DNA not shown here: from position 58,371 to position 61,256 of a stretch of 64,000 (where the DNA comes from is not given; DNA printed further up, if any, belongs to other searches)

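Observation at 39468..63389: Candidate undescribed lipid-carrier glycosylation system: six different GT-C transferases plus GT2 donor synthase and PIG-L deacetylase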

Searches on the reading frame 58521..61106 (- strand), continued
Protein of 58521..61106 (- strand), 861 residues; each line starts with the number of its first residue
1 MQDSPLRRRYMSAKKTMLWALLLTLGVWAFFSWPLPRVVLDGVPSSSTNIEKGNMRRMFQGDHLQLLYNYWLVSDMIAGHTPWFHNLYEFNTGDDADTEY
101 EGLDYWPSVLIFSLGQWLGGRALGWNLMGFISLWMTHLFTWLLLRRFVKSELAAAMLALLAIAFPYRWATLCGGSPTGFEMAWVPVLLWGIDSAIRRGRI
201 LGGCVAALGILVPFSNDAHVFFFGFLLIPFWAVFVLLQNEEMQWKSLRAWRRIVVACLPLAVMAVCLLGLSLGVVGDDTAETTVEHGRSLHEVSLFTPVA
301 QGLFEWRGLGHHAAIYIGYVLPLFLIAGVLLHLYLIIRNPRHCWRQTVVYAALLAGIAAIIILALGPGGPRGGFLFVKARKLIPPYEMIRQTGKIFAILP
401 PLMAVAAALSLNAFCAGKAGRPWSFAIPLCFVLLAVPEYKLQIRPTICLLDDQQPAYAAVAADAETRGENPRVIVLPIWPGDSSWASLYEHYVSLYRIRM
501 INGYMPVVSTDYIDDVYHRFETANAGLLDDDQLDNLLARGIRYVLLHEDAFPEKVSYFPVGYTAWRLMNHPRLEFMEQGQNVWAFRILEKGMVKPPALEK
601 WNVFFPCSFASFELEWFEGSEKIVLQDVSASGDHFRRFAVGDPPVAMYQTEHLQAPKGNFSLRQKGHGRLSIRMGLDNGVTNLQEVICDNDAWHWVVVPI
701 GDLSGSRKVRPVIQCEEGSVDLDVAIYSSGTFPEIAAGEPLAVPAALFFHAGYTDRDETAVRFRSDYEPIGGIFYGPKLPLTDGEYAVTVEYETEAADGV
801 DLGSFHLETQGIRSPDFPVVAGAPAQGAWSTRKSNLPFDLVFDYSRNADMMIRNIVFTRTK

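Call 52: find_encoding_contigs(protein=P0097, flank=10000, max_places=2)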
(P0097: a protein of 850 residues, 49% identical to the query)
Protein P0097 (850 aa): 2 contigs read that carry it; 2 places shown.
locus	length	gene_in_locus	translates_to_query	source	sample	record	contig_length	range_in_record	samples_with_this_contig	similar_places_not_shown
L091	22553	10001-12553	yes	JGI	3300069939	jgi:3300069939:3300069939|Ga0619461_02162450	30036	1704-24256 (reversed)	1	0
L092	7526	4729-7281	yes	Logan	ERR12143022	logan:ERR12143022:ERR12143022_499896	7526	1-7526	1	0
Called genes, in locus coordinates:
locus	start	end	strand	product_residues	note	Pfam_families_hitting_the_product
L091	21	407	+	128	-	PF03625:DUF302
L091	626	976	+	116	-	-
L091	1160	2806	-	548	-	PF00672:HAMP, PF00512:HisKA, PF02518:HATPase_c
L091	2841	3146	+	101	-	PF00871:Acetate_kinase (weak)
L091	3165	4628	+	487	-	PF13396:PLDc_N, PF13091:PLDc_2, PF00614:PLDc (faint), PF13091:PLDc_2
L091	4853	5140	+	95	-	-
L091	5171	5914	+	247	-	PF07730:HisKA_3 (weak)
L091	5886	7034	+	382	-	PF07730:HisKA_3, PF13581:HATPase_c_2, PF02518:HATPase_c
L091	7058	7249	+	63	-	-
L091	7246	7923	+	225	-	PF00072:Response_reg, PF13384:HTH_23 (faint), PF00196:GerE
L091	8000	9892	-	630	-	-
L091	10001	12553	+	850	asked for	-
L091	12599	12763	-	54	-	PF19451:DUF5989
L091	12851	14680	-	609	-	PF02543:Carbam_trans_N, PF16861:Carbam_trans_C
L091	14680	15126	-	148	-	-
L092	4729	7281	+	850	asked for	-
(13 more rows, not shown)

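Call 55: search_protein_families(library=pfam, alignment_id=A1, max_evalue=0.1)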
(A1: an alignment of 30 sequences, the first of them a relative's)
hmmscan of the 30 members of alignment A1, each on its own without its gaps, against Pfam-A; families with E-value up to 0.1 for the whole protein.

A. member 1, P0093 (851 aa): 0 families

B. families by the number of members that match (of 30 scanned): 10 families
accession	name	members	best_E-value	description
PF20176.3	DUF6541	2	3.1e-07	Family of unknown function (DUF6541)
PF24800.1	DUF7702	2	0.0031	Domain of unknown function (DUF7702)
PF19510.5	DUF6044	2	0.016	Protein of unknown function (DUF6044)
PF09348.15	DUF1990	1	0.0013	Domain of unknown function (DUF1990)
PF24377.1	DUF7533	1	0.016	Family of unknown function (DUF7533)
PF04535.17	CASP_dom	1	0.029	Casparian strip membrane protein domain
PF14352.11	DUF4402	1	0.04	Domain of unknown function (DUF4402)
PF10250.15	O-FucT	1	0.059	GDP-fucose protein O-fucosyltransferase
PF11807.13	UstYa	1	0.081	Mycotoxin biosynthesis protein UstYa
PF04346.18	EutH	1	0.1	Ethanolamine utilisation protein, EutH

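Call 69: search_protein_families(library=pfam, proteins=[L046:4337-5512:+, L039:2958-3878:+, L017:16404-17597:+, L022:3005-4060:-, L019:15595-16389:+, L052:14507-15409:+, L024:3841-5337:-, L045:7946-9025:+, L052:6018-7598:-, L067:6850-8040:-], max_evalue=0.001)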
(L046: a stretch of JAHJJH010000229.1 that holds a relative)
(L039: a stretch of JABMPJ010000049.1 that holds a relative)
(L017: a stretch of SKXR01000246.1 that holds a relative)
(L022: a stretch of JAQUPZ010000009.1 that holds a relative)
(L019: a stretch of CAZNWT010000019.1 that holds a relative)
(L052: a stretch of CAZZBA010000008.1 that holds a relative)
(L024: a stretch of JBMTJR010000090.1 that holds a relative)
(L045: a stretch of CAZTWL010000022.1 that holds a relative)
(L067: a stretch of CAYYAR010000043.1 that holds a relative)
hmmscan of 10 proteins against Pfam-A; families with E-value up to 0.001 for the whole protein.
L046:4337-5512:+ (391 aa): 6 families
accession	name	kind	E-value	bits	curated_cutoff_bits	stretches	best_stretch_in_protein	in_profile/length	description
PF00534.26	Glycos_transf_1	-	7.7e-19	68.3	26.4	1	201-359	11-170/172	Glycosyl transferases group 1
PF13692.12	Glyco_trans_1_4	-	1e-18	68.4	27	1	207-345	3-140/142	Glycosyl transferases group 1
PF13579.12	Glyco_trans_4_4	-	1.3e-16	61.8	29.7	1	26-182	6-150/158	Glycosyl transferase 4-like domain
PF13439.12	Glyco_transf_4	-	7.2e-13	49.4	28.5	1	27-176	8-150/170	Glycosyltransferase Family 4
PF13524.12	Glyco_trans_1_2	-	7.8e-06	26.3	25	1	232-367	10-134/144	Glycosyl transferase-like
PF20706.3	GT4-conflict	-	0.0002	20.9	26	1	152-257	139-253/385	Family 4 Glycosyltransferase in conflict systems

L039:2958-3878:+ (306 aa): 0 families

L017:16404-17597:+ (397 aa): 2 families
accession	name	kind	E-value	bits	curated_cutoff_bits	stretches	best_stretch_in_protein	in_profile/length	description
PF14524.12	Wzt_C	-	2.6e-26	92.8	30.4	1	251-384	2-142/143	Wzt C-terminal domain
PF00005.33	ABC_tran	-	1.4e-17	65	25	1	43-174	1-135/137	ABC transporter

L022:3005-4060:- (351 aa): 1 family
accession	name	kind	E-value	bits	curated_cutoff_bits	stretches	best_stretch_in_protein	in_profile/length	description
PF03706.18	LPG_synthase_TM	-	6.4e-43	147.8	33.4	1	8-319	3-292/302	Lysylphosphatidylglycerol synthase TM region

L019:15595-16389:+ (264 aa): 10 families
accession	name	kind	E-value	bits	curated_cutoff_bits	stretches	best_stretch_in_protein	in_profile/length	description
PF13649.12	Methyltransf_25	-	2.1e-13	51.2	27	1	70-163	2-97/97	Methyltransferase domain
PF13489.12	Methyltransf_23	-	1e-11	45.3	27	1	47-170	3-119/164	Methyltransferase domain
PF08242.18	Methyltransf_12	-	1.5e-11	45.3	30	1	70-164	1-97/98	Methyltransferase domain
PF13847.12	Methyltransf_31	-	3.8e-10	40.1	27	1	67-168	5-110/145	Methyltransferase domain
PF08241.18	Methyltransf_11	-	4.3e-10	40.5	21.2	1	70-164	1-92/95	Methyltransferase domain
PF03848.20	TehB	-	2.4e-05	24.3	20.4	1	64-180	29-146/193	Tellurite resistance protein TehB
PF02353.26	CMAS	-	0.0003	20.6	27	1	68-174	65-171/273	Mycolic acid cyclopropane synthetase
PF01209.24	Ubie_methyltran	-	0.00038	20.3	20.1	1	59-120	41-105/233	ubiE/COQ5 methyltransferase family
PF05219.18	DREV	-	0.00056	19.5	26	1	51-120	80-148/265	DREV methyltransferase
PF05175.20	MTS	-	0.00068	19.8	23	1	53-134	24-102/170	Methyltransferase small domain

L052:14507-15409:+ (300 aa): 0 families

L024:3841-5337:- (498 aa): 1 family
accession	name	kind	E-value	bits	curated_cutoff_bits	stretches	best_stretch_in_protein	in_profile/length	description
PF01943.22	Polysacc_synt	-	2.5e-13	50.5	28.2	1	15-288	8-274/274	Polysaccharide biosynthesis protein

L045:7946-9025:+ (359 aa): 2 families
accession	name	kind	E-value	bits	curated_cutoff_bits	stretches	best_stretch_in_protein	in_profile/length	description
PF16822.11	ALGX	-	4.2e-31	109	26.5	1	57-339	2-264/268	SGNH hydrolase-like domain, acetyltransferase AlgX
PF19040.6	SGNH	-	8.5e-07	29.4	27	0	88-202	123-246/248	SGNH domain (fused to AT3 domains)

L052:6018-7598:- (526 aa): 1 family
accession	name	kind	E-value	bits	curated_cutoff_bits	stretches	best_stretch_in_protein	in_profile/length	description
PF01554.23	MatE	-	4.1e-14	53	24.9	1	57-181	21-146/161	MatE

L067:6850-8040:- (396 aa): 1 family
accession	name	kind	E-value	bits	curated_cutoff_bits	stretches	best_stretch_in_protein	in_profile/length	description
PF01522.26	Polysacc_deac_1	-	4.5e-15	56.1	23.1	1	87-178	4-70/124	Polysaccharide deacetylase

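Call 75: search_solved_structures(query=L033:7486-8451:+, max_evalue=0.00001)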
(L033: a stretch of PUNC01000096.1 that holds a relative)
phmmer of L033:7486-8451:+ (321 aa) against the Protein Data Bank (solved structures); distinct sequences matched with E-value up to 0.00001: 15.
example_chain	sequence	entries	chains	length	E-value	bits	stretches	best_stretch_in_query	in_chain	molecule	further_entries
9bhc_C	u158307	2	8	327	1.4e-59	205.3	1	3-319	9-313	Undecaprenyl-phosphate 4-deoxy-4-formamido-L-arabinose transferase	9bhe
8vxh_A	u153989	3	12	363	2e-59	204.8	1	3-319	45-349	Undecaprenyl-phosphate 4-deoxy-4-formamido-L-arabinose transferase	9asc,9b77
9hwj_A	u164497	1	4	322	2e-59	204.8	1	3-320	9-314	Undecaprenyl-phosphate 4-deoxy-4-formamido-L-arabinose transferase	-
5eke_A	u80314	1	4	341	2e-36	129.2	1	2-317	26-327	Uncharacterized glycosyltransferase sll0501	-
5ekp_C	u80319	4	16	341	2.7e-36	128.8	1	2-317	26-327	Uncharacterized glycosyltransferase sll0501 | Glycosyltransferase sll0501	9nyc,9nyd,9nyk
9nye_A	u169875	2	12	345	2.8e-36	128.7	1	2-317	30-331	Glycosyltransferase sll0501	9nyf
5mlz_A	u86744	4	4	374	5e-18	68.8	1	2-123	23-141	Dolichol monophosphate mannose synthase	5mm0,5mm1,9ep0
8vh7_A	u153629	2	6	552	1.9e-07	34.1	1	4-112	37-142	Heparosan synthase B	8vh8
8viw_A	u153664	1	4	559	1.9e-07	34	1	4-112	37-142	Heparosan synthase B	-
5hea_A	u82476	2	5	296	2.8e-07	33.5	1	4-96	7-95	Putative glycosyltransferase (GalT1)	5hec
2z87_A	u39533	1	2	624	7.4e-07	32.1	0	4-123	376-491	Chondroitin synthase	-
2z86_A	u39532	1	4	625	7.4e-07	32.1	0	4-123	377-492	Chondroitin synthase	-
6yv7_B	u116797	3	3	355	1.4e-06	31.2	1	4-104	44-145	Glycosyl transferase, family 2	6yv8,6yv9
6yv7_A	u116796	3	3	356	1.4e-06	31.2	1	4-104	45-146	Glycosyl transferase, family 2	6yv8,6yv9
6p61_A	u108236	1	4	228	6e-06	29.1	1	4-98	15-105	Glycosyltransferase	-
